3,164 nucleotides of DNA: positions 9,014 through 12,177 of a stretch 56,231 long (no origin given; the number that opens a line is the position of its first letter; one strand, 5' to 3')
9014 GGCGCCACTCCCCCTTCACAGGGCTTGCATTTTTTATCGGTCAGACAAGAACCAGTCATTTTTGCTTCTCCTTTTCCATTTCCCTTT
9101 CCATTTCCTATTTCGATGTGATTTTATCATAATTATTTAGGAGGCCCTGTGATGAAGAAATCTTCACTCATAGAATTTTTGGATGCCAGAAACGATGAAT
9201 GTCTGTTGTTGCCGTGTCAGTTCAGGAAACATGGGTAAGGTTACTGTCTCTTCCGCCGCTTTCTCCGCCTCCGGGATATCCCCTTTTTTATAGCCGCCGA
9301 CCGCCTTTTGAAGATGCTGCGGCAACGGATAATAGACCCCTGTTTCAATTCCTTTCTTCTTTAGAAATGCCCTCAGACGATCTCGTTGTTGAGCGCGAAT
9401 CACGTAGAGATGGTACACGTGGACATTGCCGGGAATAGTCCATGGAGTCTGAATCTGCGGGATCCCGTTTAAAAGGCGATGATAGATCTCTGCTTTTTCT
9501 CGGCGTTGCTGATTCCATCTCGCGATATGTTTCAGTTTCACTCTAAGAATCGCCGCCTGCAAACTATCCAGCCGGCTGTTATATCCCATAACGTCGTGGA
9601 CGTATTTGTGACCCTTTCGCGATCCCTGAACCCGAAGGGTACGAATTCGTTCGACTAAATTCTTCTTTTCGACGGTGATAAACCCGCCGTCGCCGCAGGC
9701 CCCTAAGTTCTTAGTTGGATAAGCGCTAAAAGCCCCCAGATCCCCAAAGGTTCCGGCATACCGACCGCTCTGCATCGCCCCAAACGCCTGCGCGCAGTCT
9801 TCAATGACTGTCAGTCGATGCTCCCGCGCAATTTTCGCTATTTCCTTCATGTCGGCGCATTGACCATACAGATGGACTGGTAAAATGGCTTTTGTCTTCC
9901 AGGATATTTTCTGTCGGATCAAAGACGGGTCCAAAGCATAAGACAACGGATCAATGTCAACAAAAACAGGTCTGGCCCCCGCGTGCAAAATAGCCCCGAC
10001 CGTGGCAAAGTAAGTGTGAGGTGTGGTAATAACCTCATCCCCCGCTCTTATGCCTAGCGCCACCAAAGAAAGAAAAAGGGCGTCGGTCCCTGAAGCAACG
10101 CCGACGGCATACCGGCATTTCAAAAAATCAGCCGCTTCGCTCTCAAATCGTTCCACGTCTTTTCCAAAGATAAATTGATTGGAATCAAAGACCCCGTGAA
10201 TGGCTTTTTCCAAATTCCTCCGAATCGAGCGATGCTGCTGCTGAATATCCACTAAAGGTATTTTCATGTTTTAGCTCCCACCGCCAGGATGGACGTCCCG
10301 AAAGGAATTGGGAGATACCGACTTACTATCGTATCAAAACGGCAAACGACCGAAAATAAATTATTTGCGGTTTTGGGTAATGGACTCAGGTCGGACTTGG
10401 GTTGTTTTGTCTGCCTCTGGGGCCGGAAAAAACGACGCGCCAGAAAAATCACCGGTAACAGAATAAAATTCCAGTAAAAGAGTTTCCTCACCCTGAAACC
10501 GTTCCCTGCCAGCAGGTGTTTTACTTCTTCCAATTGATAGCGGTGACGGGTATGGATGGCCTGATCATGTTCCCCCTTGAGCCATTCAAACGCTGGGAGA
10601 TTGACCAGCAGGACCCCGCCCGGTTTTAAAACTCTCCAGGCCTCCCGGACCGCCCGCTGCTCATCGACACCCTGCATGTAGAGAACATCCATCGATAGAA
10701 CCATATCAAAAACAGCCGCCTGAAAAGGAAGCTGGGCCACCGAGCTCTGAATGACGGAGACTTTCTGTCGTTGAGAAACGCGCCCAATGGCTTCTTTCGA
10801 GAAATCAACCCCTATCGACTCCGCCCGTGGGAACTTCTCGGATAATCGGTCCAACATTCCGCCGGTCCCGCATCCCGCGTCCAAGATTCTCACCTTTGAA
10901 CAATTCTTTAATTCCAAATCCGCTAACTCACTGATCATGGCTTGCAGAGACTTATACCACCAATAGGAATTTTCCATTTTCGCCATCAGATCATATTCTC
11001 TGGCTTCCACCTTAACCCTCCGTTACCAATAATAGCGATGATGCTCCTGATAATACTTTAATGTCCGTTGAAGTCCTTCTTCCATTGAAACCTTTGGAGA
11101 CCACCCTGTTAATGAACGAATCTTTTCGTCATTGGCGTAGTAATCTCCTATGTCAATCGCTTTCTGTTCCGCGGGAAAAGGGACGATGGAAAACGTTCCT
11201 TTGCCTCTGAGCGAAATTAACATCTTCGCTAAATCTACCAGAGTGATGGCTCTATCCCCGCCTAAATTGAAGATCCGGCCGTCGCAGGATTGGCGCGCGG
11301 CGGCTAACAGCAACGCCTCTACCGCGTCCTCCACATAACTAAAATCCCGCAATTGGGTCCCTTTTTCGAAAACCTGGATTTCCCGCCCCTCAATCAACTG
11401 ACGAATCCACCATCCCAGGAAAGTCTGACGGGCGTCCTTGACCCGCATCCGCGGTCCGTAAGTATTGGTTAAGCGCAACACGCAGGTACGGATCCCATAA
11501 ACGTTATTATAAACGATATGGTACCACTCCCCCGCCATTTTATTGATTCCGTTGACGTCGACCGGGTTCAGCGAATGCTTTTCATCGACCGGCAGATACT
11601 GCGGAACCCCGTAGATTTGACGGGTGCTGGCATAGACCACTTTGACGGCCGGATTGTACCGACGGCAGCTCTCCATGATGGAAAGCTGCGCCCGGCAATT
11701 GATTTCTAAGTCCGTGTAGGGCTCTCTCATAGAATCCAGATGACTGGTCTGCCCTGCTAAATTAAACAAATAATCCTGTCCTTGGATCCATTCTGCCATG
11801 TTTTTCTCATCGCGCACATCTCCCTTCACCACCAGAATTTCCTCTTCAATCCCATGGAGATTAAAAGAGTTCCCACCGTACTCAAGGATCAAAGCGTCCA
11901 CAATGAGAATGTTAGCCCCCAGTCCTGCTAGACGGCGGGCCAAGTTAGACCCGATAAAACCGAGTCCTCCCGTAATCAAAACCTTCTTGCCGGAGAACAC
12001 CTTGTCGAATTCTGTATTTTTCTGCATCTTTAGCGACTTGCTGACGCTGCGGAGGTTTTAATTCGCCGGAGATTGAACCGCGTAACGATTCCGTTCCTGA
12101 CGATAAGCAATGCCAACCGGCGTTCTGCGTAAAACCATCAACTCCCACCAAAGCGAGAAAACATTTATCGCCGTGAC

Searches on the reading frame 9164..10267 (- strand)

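Call 7: search_protein_families(library=pfam, proteins=[window:9164-10267:-], max_evalue=0.001)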
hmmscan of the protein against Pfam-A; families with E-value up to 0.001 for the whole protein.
window:9164-10267:- (367 aa): 4 families
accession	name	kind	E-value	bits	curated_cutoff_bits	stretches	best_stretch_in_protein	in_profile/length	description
PF01041.23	DegT_DnrJ_EryC1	-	6.6e-116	387.9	19.8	1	15-362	3-359/360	DegT/DnrJ/EryC1/StrS aminotransferase family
PF01053.26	Cys_Met_Meta_PP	-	1.1e-06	27.9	27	1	39-210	55-224/381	Cys/Met metabolism PLP-dependent enzyme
PF01212.27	Beta_elim_lyase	-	4e-06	26.8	27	1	36-210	32-222/288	Beta-eliminating lyase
PF00266.25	Aminotran_5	-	7e-06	25.7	21.5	1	35-274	42-299/371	Aminotransferase class-V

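Call 38: search_protein_families(library=ncbifam, proteins=[window:9164-10267:-], max_evalue=0.00001)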
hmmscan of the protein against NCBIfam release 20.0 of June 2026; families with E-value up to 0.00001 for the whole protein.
window:9164-10267:- (367 aa): 12 families
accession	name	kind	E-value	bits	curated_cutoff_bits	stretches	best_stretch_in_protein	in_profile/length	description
TIGR03588.1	PseC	equivalog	1.9e-71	241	423.5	1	15-364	9-378/380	UDP-4-amino-4,6-dideoxy-N-acetyl-beta-L-altrosamine transaminase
TIGR04181.1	NHT_00031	hypoth_equivalog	4e-64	216.7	420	1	34-345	28-357/359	LegC family aminotransferase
NF008687.0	PRK11706.1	equivalog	2.8e-61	207.4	375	1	49-366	44-374/375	dTDP-4-amino-4,6-dideoxygalactose transaminase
NF008658.2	PRK11658.1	equivalog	6.6e-58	196.1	631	1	21-364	18-375/379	UDP-4-amino-4-deoxy-L-arabinose aminotransferase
TIGR02379.1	ECA_wecE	subfamily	1.5e-50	172.1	434.85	1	49-367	44-376/376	dTDP-4-amino-4,6-dideoxy-D-glucose transaminase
NF011936.0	PRK15407.1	equivalog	4.7e-48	164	423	2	31-214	60-250/440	lipopolysaccharide biosynthesis protein RfbH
TIGR04427.1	PLP_DesI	equivalog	3.3e-47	161.4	650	1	19-353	38-370/390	dTDP-4-dehydro-6-deoxyglucose aminotransferase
NF004621.0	PRK05957.1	equivalog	1.3e-09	37.3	498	1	15-159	56-201/389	pyridoxal phosphate-dependent aminotransferase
NF006488.0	PRK08912.1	equivalog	1.6e-07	30.6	498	1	55-155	90-196/387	aminotransferase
NF005695.0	PRK07503.1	equivalog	1.6e-07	30.3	666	1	42-311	71-326/403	methionine gamma-lyase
NF006569.0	PRK09082.1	subfamily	4.2e-07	29.4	420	1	54-157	93-202/386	methionine aminotransferase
TIGR01328.1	met_gam_lyase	equivalog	1.6e-06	27.3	549.7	1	38-213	61-233/391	methionine gamma-lyase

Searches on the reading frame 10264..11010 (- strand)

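Call 7: search_protein_families(library=pfam, proteins=[window:10264-11010:-], max_evalue=0.001)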
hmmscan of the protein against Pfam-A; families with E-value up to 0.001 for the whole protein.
window:10264-11010:- (248 aa): 14 families
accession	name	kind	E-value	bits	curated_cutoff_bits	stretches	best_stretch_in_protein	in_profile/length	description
PF13649.12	Methyltransf_25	-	1.9e-20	73.8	27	1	42-132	1-97/97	Methyltransferase domain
PF08241.18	Methyltransf_11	-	1.9e-20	73.7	21.2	1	43-135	1-94/95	Methyltransferase domain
PF13847.12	Methyltransf_31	-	8.7e-18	64.8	27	1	38-144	3-114/145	Methyltransferase domain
PF13489.12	Methyltransf_23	-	1.8e-14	54.3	27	1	24-176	8-163/164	Methyltransferase domain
PF08242.18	Methyltransf_12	-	3.4e-14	53.8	30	1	43-134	1-98/98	Methyltransferase domain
PF01209.24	Ubie_methyltran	-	1.5e-08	34.7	20.1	1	36-136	49-151/233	ubiE/COQ5 methyltransferase family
PF08003.17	Methyltransf_9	-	4e-05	23.2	23.8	1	38-158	115-236/315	Protein of unknown function (DUF1698)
PF01728.25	FtsJ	-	0.00012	22.5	24.1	1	38-143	21-124/181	FtsJ-like methyltransferase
PF03291.22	mRNA_G-N7_MeTrfase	-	0.00012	21.7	26.6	0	4-99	29-120/315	mRNA (guanine-N(7))-methyltransferase domain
PF20922.3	Anamorsin_N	-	0.00013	22.2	27.1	1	73-140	23-91/163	Anamorsin, N-terminal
PF07021.18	MetW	-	0.00021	21.4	21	1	40-143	15-114/193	Methionine biosynthesis protein MetW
PF02390.23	Methyltransf_4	-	0.00022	21.2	24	1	40-82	3-45/173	Putative methyltransferase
PF05148.21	Methyltransf_8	-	0.00025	21.4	27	1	17-136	55-156/219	Hypothetical methyltransferase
PF01739.24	CheR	-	0.00064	19.6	27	0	17-50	7-43/195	CheR methyltransferase, SAM binding domain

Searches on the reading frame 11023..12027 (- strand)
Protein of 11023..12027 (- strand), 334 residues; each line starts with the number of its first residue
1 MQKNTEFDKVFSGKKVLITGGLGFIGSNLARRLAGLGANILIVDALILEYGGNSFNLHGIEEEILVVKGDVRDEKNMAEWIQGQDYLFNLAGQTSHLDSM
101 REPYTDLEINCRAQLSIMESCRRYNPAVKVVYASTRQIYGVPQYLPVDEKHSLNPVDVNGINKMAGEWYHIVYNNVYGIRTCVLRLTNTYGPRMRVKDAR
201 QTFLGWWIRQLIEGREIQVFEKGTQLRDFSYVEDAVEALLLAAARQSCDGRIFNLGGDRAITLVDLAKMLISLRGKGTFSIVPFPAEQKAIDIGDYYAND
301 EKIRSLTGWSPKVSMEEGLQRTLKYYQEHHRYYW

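Call 7: search_protein_families(library=pfam, proteins=[window:11023-12027:-], max_evalue=0.001)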
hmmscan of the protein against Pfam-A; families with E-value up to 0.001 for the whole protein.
window:11023-12027:- (334 aa): 6 families
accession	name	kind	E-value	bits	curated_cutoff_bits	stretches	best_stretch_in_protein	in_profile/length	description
PF01370.27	Epimerase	-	8.1e-50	169.9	20.9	1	16-256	1-240/240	NAD dependent epimerase/dehydratase family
PF16363.11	GDP_Man_Dehyd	-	2.8e-41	142.5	27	1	17-322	1-332/332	GDP-mannose 4,6 dehydratase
PF04321.23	RmlD_sub_bind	-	3.8e-13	49.6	27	1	15-288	2-245/287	RmlD substrate binding domain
PF01073.25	3Beta_HSD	-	4.2e-13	49.4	22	1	17-244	1-230/280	3-beta hydroxysteroid dehydrogenase/isomerase family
PF02719.21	Polysacc_synt_2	-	2e-10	40.8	20.2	1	16-276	1-249/293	Polysaccharide biosynthesis protein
PF00106.31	adh_short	-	0.00018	21.5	26.6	1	14-82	1-69/195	short chain dehydrogenase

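Call 38: search_protein_families(library=ncbifam, proteins=[window:11023-12027:-], max_evalue=0.00001)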
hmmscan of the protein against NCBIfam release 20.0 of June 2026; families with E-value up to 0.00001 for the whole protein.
window:11023-12027:- (334 aa): 24 families
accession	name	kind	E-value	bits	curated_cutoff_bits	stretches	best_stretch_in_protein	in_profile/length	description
TIGR01181.1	dTDP_gluc_dehyt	equivalog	1.1e-44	152.8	365.1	1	15-332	1-317/321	dTDP-glucose 4,6-dehydratase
TIGR04180.1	EDH_00030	hypoth_equivalog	1.2e-37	129.6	475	1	16-313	1-296/297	NAD-dependent 4,6-dehydratase LegB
TIGR01179.1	galE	equivalog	2.3e-32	112.1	262.3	1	15-330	1-329/332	UDP-glucose 4-epimerase GalE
TIGR02197.1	heptose_epim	equivalog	3.7e-28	98.6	274.6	1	16-327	1-314/316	ADP-glyceromanno-heptose 6-epimerase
NF011728.1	PRK15181.1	equivalog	2.7e-24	85.9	760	1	10-331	12-342/348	Vi polysaccharide biosynthesis UDP-N-acetylglucosaminuronic acid C-4 epimerase TviC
NF005998.1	PRK08125.1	equivalog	2.8e-21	75.6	777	1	13-326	315-649/649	bifunctional UDP-4-amino-4-deoxy-L-arabinose formyltransferase/UDP-glucuronic acid oxidase ArnA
NF007490.0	PRK10084.1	subfamily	1.7e-19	70.1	649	1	15-330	2-338/361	dTDP-glucose 4,6-dehydratase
NF007582.0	PRK10217.1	equivalog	2.1e-19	69.9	698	1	14-329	2-334/355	dTDP-glucose 4,6-dehydratase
NF008872.0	PRK11908.1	equivalog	1.3e-18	67.1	294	1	14-330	2-339/349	bifunctional UDP-4-keto-pentose/UDP-xylose synthase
NF008360.0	PRK11150.1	equivalog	2.4e-17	63.1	452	1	16-305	2-285/310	ADP-glyceromanno-heptose 6-epimerase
NF043036.1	ErythonDh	equivalog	3.6e-17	62.6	325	1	15-293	2-285/321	D-erythronate dehydrogenase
TIGR02622.1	CDP_4_6_dhtase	equivalog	2e-15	56.8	278.45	1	10-329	1-333/352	CDP-glucose 4,6-dehydratase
TIGR03466.1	HpnA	hypoth_equivalog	1.3e-13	50.6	367.65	1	15-165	2-144/327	hopanoid-associated sugar epimerase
NF052578.1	StrlDmthSdmBMthl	equivalog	3.9e-12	46.6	600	1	16-259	3-231/328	sterol demethylase protein SdmB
NF007956.0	PRK10675.1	subfamily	1.1e-11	44.5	394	1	15-150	2-139/338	UDP-glucose 4-epimerase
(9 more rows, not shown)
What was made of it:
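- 11023..12027 (-): SDR with weak LegB/RmlB-like similarity. The only candidate 4,6-dehydratase in the window; whether it belongs to the pathway is uncertain. dTDP-glucose 4,6-dehydratase model 153 bits and LegB model 130 bits, both below their cut-offs (call 38).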
